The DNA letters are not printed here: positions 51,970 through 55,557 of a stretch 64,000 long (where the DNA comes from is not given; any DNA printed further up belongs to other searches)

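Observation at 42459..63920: Co-oriented 14-gene, 21.5-kb import and catabolism unit for an unknown amide or lactam compound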

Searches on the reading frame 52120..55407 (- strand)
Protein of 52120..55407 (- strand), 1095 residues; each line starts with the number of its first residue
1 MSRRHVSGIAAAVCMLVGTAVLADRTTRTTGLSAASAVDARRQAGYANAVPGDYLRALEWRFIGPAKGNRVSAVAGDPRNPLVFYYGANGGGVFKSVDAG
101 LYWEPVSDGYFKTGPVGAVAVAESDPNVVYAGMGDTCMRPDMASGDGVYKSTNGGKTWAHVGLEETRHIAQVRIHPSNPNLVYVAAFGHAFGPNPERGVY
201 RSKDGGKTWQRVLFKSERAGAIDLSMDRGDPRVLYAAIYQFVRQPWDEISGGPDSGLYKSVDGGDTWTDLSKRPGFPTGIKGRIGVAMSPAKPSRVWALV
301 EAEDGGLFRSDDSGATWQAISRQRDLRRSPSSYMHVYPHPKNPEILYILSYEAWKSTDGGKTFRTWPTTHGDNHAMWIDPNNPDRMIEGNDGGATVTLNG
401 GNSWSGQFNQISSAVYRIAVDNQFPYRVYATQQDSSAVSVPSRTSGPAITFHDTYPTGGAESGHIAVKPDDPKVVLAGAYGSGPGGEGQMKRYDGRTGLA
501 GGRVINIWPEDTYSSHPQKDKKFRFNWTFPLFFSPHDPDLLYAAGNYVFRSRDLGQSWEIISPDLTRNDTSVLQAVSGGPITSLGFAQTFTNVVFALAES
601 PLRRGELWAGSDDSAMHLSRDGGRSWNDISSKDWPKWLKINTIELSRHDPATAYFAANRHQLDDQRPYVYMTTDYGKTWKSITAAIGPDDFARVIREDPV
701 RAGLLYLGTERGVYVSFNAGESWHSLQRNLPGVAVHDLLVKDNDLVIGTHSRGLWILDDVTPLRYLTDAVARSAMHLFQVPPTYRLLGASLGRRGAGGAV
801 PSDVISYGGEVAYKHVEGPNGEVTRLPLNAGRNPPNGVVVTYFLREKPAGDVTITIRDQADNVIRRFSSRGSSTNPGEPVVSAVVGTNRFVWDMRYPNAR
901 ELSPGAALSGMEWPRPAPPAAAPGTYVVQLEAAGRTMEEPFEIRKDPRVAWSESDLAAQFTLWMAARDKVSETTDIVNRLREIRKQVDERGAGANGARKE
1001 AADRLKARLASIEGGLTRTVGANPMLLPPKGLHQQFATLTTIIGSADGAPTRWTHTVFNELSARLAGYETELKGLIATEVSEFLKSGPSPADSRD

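Call 5: search_protein_families(library=pfam, proteins=[window:52120-55407:-], max_evalue=0.01)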
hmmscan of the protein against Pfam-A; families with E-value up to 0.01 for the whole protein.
window:52120-55407:- (1095 aa): 5 families
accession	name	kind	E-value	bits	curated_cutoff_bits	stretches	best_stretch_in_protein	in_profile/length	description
PF15902.12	Sortilin-Vps10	-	3.5e-31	108.9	33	4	148-272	3-114/446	Sortilin, neurotensin receptor 3,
PF02012.26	BNR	-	7.8e-12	43.7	27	0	200-211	1-12/12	BNR/Asp-box repeat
PF13088.12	BNR_2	-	2.5e-07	30.8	31.4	0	547-684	83-203/277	BNR repeat-like domain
PF15899.11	BNR_6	-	2.5e-05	24.3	27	0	674-682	6-14/14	BNR-Asp box repeat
PF24316.1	Tli3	-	0.00077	20.2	27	0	666-683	83-100/129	T6SS Tli3 immunity protein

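Call 49: find_related_loci(query=window:52120-55407:-, collection=metagenome_contigs, flank=10000)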
Query window:52120-55407:- (1095 aa) in metagenome_contigs; peptide patterns used: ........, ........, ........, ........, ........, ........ (x = any residue, [..] = any of these).
600 stretches matched a pattern (row limit reached: there are more); 435 encode a relative of the query (tblastn E <= 1e-3); the best 80 are kept; 80 distinct loci.
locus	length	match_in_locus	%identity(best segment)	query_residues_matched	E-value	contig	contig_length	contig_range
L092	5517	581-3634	51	55-1083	0e+0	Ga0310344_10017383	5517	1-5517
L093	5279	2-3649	50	54-1080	0e+0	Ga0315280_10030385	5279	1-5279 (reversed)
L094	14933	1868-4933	52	54-1087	0e+0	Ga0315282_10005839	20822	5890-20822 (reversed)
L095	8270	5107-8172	52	54-1087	0e+0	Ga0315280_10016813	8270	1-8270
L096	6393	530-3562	49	54-1080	0e+0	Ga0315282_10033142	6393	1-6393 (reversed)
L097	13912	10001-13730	48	11-1094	0e+0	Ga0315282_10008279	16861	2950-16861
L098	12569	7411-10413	49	56-1083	0e+0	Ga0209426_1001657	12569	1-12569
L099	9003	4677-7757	44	30-1085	0e+0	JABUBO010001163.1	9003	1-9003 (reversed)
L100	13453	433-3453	46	58-1083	0e+0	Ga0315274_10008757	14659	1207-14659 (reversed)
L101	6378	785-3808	45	53-1083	0e+0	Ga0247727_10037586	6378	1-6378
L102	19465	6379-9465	44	12-1091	0e+0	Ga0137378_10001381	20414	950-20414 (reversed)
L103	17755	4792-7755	45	54-1083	0e+0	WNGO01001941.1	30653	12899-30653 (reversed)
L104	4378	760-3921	43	31-1083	0e+0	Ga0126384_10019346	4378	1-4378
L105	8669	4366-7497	43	53-1083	0e+0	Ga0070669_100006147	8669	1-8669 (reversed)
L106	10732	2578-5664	43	53-1083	0e+0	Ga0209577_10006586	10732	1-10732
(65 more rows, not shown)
